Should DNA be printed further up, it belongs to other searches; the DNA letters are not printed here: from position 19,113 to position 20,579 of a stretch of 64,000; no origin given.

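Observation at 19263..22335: SIR2-like plus HerA-like ATPase gene pair (SIR2-HerA type anti-phage system)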

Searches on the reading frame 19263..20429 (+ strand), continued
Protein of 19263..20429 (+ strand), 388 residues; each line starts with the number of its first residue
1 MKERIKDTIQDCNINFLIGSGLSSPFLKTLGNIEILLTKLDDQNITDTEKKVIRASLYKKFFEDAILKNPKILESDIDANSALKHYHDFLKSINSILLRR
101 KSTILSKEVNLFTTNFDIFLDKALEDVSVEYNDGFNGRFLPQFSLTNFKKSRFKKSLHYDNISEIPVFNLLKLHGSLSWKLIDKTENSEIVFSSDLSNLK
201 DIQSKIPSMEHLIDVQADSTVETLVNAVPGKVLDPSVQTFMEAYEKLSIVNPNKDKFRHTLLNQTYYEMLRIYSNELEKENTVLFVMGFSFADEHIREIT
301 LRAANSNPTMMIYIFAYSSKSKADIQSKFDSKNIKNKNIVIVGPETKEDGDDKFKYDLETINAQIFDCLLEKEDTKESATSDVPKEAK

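Call 50: fold_search(model_id=the predicted structure, library=pdb)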
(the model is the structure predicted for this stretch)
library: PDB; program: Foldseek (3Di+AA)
matches with E <= 10: 546; with E <= 0.001: 64
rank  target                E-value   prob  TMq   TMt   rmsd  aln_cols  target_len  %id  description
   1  8suw_B                3.9e-13  1.00  0.59  0.57   6.8       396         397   21  E. coli SIR2-HerA complex (dodecamer SIR2 bound 4 protomers of HerA) (released 2024-03-27)
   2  8sub_I                4.9e-13  1.00  0.54  0.54   7.8       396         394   20  E. coli SIR2-HerA complex (dodecamer SIR2 pentamer HerA) (released 2023-12-27)
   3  8uae_B                6.1e-13  1.00  0.57  0.58   7.3       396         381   22  E. coli Sir2_HerA complex (12:6) with ATPgamaS (released 2023-12-27)
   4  8sub_A                7.2e-13  1.00  0.53  0.52   8.2       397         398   21  E. coli SIR2-HerA complex (dodecamer SIR2 pentamer HerA) (released 2023-12-27)
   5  8sub_J                8.4e-13  1.00  0.56  0.55   7.3       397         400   21  E. coli SIR2-HerA complex (dodecamer SIR2 pentamer HerA) (released 2023-12-27)
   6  8sub_E                8.4e-13  1.00  0.55  0.53   7.7       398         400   21  E. coli SIR2-HerA complex (dodecamer SIR2 pentamer HerA) (released 2023-12-27)
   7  8sub_B                1.2e-12  1.00  0.59  0.58   6.7       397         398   20  E. coli SIR2-HerA complex (dodecamer SIR2 pentamer HerA) (released 2023-12-27)
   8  8sub_K                1.6e-12  1.00  0.54  0.53   7.8       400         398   21  E. coli SIR2-HerA complex (dodecamer SIR2 pentamer HerA) (released 2023-12-27)
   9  8uae_F                1.9e-12  1.00  0.57  0.58   7.5       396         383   20  E. coli Sir2_HerA complex (12:6) with ATPgamaS (released 2023-12-27)
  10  8su9_D                2.8e-12  1.00  0.56  0.55   7.0       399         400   21  E. coli SIR2-HerA complex (hexamer HerA bound with dodecamer Sir2) (released 2024-03-27)
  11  8suw_F                3.1e-12  1.00  0.56  0.54   7.6       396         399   21  E. coli SIR2-HerA complex (dodecamer SIR2 bound 4 protomers of HerA) (released 2024-03-27)
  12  8yhx_R                3.2e-12  1.00  0.52  0.52  11.3       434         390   18  Cryo-EM structure of the trimeric HerA (released 2024-11-06)
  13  8suw_J                3.4e-12  1.00  0.59  0.57   6.9       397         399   21  E. coli SIR2-HerA complex (dodecamer SIR2 bound 4 protomers of HerA) (released 2024-03-27)
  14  8sub_D                4.7e-12  1.00  0.56  0.54   7.1       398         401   21  E. coli SIR2-HerA complex (dodecamer SIR2 pentamer HerA) (released 2023-12-27)
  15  8sub_G                5.6e-12  1.00  0.53  0.53   8.0       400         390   20  E. coli SIR2-HerA complex (dodecamer SIR2 pentamer HerA) (released 2023-12-27)
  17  8wld_J                1.3e-11  1.00  0.53  0.60   7.6       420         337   16  Cryo-EM structure of SIR2/HerA antiphage complex (released 2024-09-11)
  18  8wld_Q                6.4e-11  1.00  0.50  0.55   8.1       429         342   15  Cryo-EM structure of SIR2/HerA antiphage complex (released 2024-09-11)
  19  8yhx_J                6.4e-11  1.00  0.49  0.45  13.5       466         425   17  Cryo-EM structure of the trimeric HerA (released 2024-11-06)
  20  8j4u_G                1.4e-10  1.00  0.55  0.54   7.3       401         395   20  Structure of HerA-Sir2 complex from Escherichia coli Nezha system (released 2024-01-03)
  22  8w9l_A                1.8e-10  1.00  0.43  0.46  13.1       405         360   16  Cryo-EM structure of PsSIR2 (released 2024-09-11)
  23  8wld_P                1.9e-10  1.00  0.48  0.54   8.7       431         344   17  Cryo-EM structure of SIR2/HerA antiphage complex (released 2024-09-11)
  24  8yhx_I                1.9e-10  1.00  0.47  0.43  14.0       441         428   15  Cryo-EM structure of the trimeric HerA (released 2024-11-06)
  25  8wld_H                2.7e-10  1.00  0.52  0.58   8.2       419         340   16  Cryo-EM structure of SIR2/HerA antiphage complex (released 2024-09-11)
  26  8yhx_Q                3.4e-10  1.00  0.47  0.44  13.8       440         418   18  Cryo-EM structure of the trimeric HerA (released 2024-11-06)
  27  8yhx_G                4.7e-10  1.00  0.43  0.41  15.2       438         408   17  Cryo-EM structure of the trimeric HerA (released 2024-11-06)
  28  8yhx_H                5.2e-10  1.00  0.49  0.45  13.7       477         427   17  Cryo-EM structure of the trimeric HerA (released 2024-11-06)
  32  8wld_E                9.5e-10  1.00  0.46  0.51  10.7       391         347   17  Cryo-EM structure of SIR2/HerA antiphage complex (released 2024-09-11)
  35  8wld_R                2.1e-09  1.00  0.49  0.55   8.8       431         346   16  Cryo-EM structure of SIR2/HerA antiphage complex (released 2024-09-11)
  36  8wld_K                4.5e-09  1.00  0.51  0.58   7.9       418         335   16  Cryo-EM structure of SIR2/HerA antiphage complex (released 2024-09-11)
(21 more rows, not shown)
